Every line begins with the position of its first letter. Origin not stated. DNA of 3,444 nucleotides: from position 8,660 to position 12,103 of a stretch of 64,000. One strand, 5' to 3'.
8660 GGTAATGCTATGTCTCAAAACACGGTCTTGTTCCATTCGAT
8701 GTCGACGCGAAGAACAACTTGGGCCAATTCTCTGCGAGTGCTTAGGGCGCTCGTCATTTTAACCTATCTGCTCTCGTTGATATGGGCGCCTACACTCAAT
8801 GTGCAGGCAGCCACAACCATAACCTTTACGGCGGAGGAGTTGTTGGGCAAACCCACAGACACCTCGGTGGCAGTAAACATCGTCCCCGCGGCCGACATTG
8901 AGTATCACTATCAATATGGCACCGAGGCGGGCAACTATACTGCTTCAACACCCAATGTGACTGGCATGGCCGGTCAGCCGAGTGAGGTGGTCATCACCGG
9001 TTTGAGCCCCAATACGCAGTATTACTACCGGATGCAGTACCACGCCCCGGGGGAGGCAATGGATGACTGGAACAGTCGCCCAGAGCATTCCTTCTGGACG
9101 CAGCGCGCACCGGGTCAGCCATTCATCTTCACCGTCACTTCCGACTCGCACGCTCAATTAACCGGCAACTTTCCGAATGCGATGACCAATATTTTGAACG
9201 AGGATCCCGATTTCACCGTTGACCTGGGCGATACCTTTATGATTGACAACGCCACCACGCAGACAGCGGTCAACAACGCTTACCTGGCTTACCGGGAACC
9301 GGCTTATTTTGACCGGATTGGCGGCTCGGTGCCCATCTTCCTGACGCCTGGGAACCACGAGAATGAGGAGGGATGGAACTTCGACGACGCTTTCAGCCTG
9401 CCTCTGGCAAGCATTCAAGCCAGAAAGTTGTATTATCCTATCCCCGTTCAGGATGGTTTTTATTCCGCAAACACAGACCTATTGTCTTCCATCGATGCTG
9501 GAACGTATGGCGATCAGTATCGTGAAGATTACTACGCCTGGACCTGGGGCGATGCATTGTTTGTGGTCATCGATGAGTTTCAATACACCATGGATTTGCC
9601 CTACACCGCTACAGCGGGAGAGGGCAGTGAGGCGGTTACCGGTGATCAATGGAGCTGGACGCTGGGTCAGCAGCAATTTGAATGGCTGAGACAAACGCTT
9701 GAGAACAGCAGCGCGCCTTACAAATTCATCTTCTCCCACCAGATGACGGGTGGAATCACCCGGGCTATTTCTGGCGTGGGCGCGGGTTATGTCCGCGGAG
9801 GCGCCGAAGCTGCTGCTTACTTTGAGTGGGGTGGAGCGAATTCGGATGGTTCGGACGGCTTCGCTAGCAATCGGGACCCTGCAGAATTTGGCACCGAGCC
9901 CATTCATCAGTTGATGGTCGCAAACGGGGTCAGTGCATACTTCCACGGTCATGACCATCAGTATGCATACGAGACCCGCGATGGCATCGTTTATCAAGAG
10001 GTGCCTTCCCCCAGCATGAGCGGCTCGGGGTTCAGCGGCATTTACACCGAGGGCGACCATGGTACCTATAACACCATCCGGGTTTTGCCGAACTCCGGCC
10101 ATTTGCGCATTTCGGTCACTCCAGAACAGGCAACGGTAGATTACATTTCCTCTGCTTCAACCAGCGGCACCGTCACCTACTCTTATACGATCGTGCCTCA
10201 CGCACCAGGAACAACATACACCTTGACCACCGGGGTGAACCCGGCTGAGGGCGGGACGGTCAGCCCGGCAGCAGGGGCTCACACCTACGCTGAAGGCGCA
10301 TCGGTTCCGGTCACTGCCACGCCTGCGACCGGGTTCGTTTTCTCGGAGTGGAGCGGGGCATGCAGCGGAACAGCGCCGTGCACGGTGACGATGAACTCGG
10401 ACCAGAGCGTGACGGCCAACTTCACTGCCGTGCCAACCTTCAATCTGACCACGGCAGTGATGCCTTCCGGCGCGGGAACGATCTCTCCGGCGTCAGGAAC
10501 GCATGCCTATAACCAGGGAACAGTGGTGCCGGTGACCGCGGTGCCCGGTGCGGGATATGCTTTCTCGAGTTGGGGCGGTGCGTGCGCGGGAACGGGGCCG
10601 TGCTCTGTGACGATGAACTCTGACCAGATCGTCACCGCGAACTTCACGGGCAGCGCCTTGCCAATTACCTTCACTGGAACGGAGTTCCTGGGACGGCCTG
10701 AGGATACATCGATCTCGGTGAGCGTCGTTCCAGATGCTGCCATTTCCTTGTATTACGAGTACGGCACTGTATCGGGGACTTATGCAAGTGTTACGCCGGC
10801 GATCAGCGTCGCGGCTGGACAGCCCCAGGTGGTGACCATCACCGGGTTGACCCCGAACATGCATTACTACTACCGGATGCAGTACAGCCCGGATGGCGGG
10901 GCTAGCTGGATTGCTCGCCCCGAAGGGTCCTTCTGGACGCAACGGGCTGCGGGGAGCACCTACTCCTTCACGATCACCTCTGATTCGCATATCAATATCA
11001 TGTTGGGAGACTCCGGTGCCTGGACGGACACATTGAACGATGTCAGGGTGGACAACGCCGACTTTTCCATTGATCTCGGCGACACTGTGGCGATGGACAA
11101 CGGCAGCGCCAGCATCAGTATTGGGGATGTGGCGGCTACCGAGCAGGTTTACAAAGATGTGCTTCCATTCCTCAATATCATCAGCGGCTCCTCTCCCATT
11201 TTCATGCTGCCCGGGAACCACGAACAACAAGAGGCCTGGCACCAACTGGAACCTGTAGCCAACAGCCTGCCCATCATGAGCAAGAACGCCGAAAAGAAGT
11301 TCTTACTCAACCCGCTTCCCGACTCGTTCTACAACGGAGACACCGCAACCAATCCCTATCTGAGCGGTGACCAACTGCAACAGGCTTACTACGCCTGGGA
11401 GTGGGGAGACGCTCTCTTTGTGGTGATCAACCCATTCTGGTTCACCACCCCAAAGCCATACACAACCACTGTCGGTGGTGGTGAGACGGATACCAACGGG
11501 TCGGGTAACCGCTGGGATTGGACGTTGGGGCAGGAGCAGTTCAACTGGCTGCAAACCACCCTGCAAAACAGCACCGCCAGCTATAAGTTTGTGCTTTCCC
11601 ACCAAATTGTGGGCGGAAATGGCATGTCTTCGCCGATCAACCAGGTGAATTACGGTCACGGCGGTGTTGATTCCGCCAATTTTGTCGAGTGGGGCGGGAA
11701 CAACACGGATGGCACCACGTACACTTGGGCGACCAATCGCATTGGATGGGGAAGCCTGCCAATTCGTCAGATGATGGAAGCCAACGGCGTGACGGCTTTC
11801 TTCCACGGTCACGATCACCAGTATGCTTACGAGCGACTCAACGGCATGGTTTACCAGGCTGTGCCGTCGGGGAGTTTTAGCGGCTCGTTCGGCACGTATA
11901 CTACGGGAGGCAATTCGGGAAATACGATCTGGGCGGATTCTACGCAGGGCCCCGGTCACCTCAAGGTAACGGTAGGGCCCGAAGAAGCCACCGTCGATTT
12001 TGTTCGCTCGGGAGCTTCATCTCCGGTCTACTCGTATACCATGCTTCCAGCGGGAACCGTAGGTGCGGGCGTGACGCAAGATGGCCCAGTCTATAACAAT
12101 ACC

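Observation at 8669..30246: Six co-directional genes (~21.6 kb) encode secreted mosaic proteins with four metallophosphoesterase domains and shared unassigned modules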

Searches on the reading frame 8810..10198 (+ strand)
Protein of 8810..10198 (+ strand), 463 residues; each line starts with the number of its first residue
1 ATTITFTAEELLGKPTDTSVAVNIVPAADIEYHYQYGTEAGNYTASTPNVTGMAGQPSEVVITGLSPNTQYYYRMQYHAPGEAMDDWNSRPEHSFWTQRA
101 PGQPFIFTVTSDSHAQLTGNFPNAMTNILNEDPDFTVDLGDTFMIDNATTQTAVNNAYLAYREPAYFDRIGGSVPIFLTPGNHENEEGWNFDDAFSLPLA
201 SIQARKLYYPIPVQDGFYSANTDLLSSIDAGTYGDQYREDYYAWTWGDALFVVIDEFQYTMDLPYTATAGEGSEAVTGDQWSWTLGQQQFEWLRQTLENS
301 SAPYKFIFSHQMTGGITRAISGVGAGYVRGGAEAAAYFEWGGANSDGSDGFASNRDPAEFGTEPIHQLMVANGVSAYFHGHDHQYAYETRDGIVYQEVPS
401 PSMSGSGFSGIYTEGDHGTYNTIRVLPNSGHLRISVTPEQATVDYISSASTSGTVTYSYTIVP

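Call 13: search_solved_structures(query=window:8810-10198:+, max_evalue=1, show_alignments=2)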
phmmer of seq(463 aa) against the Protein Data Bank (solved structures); distinct sequences matched with E-value up to 1: 5.
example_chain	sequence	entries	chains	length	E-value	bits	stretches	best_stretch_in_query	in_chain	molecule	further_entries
1qfc_A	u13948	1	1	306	0.042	15.8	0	362-395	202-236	PROTEIN (PURPLE ACID PHOSPHATASE)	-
1qhw_A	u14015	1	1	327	0.051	15.5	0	362-395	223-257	PROTEIN (PURPLE ACID PHOSPHATASE)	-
2bq8_X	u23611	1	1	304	0.1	14.6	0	361-395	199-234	TARTRATE-RESISTANT ACID PHOSPHATASE TYPE 5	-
1war_A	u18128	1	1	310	0.11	14.5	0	361-395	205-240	HUMAN PURPLE ACID PHOSPHATASE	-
4ggv_A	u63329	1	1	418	0.23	13.4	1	81-142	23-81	Cytochrome P450 superfamily protein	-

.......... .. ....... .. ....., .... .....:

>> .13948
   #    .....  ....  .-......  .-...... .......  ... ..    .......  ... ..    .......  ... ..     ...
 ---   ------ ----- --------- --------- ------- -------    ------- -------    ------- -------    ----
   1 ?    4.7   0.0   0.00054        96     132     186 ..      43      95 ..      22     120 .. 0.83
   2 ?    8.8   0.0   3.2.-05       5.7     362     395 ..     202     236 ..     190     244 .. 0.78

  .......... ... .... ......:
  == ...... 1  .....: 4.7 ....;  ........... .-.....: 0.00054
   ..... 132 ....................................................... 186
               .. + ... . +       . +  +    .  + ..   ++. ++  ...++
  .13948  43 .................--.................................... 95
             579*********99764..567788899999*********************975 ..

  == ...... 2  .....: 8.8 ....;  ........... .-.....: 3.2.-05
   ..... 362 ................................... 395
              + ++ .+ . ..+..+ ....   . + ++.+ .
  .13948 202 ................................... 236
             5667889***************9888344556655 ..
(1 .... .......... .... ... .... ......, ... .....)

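Call 61: search_solved_structures(query=A7, max_evalue=1, show_alignments=2)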
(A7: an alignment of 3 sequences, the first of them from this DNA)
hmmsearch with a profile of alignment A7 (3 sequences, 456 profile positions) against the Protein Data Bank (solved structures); distinct sequences matched with E-value up to 1: 13.
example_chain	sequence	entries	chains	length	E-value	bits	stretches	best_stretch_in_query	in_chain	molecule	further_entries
2bq8_X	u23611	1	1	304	0.00015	24.1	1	363-446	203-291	TARTRATE-RESISTANT ACID PHOSPHATASE TYPE 5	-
1war_A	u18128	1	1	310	0.00017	24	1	363-446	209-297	HUMAN PURPLE ACID PHOSPHATASE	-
1qfc_A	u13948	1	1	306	0.00061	22.1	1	363-415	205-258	PROTEIN (PURPLE ACID PHOSPHATASE)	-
1qhw_A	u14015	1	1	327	0.00077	21.8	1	363-415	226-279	PROTEIN (PURPLE ACID PHOSPHATASE)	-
1ute_A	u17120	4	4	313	0.005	19.1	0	366-446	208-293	PROTEIN (II PURPLE ACID PHOSPHATASE) | Tartrate-resistant acid phosphatase type 5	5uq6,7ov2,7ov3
7ov8_A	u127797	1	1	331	0.0063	18.8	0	366-445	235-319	Tartrate-resistant acid phosphatase type 5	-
3qmm_A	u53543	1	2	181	0.12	14.5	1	289-348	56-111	Lipase estA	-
3d2c_A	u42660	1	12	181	0.13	14.5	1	289-348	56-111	Lipase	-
3d2b_A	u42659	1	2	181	0.23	13.6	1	287-347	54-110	Lipase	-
9eb3_A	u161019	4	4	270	0.61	12.2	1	236-304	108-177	MHC Rfp-Y class I alpha chain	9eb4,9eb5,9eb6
9eb2_A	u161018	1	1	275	0.63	12.2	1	236-304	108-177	MHC Rfp-Y class I alpha chain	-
3p73_A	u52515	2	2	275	0.63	12.2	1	236-304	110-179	MHC Rfp-Y class I alpha chain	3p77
6msv_A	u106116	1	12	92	0.7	12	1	17-86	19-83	Fibronectin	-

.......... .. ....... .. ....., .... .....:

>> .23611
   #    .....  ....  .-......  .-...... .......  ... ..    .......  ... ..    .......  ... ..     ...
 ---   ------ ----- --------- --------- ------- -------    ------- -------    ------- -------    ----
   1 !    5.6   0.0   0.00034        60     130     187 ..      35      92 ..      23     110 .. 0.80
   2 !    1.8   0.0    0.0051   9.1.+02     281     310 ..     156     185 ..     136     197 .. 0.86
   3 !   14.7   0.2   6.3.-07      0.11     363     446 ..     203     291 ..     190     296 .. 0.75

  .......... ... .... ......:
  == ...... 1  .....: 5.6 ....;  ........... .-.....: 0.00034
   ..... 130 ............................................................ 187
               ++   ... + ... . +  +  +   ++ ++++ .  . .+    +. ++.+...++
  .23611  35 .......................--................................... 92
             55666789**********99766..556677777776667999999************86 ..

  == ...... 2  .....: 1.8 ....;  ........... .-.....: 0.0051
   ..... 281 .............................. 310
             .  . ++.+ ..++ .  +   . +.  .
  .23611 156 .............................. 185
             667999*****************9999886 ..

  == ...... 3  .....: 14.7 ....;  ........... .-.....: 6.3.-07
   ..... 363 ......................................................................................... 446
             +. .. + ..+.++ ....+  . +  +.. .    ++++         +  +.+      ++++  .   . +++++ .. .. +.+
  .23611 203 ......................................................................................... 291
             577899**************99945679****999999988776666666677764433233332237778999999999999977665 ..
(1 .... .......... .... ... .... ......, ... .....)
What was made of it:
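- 9128..9964 (+): P1 MPE domain 1 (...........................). They align to PAP ligands (calls 13, 61).
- On Calcineurin-like metallophosphoesterase superfamily: P1 x2 and P2: Motifs II-V align to human TRAP ligands at E 1.5e-4 (call 61).
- Closest known: Purple acid phosphatases and PhoD-type phosphatases. Same: The profile hits human/rat TRAP at E 1.5e-4 with the ligands in register (call 61).
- The profile of the three PAP-like domains hits human TRAP 2bq8/1war at E=1.5e-4, with GD, GNH, H and GHDH aligned (call 61).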

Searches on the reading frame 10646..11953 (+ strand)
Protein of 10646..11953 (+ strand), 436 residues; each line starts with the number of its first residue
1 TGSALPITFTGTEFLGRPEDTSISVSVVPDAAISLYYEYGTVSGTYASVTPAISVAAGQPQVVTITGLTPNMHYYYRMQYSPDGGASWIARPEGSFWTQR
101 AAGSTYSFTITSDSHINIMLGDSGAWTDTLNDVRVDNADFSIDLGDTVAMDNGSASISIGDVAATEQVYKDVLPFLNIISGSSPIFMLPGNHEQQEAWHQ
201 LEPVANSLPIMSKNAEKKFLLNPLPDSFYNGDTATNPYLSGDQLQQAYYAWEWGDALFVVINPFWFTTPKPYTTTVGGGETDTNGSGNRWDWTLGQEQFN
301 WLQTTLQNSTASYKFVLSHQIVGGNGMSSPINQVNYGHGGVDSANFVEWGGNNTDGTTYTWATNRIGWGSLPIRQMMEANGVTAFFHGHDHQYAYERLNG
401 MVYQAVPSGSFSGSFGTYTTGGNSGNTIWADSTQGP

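Call 17: search_protein_families(library=pfam, max_evalue=5, proteins=[window:10646-11953:+])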
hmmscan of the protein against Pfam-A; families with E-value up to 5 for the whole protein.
seq(436 aa): 3 families
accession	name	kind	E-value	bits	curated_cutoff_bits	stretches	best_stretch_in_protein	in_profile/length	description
PF00149.33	Metallophos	-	5.8e-10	40.3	21.5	1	107-393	2-191/191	Calcineurin-like phosphoesterase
PF16656.11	Pur_ac_phosph_N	-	0.0012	19.9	30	1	20-81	12-81/93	Purple acid Phosphatase, N-terminal domain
PF09423.15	PhoD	-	0.002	17.8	27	1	245-324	142-217/343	PhoD-like phosphatase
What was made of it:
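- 10964..11824 (+): P1 MPE domain 2 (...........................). PF00149 scores 40.3 bits on the isolated segment (call 17).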
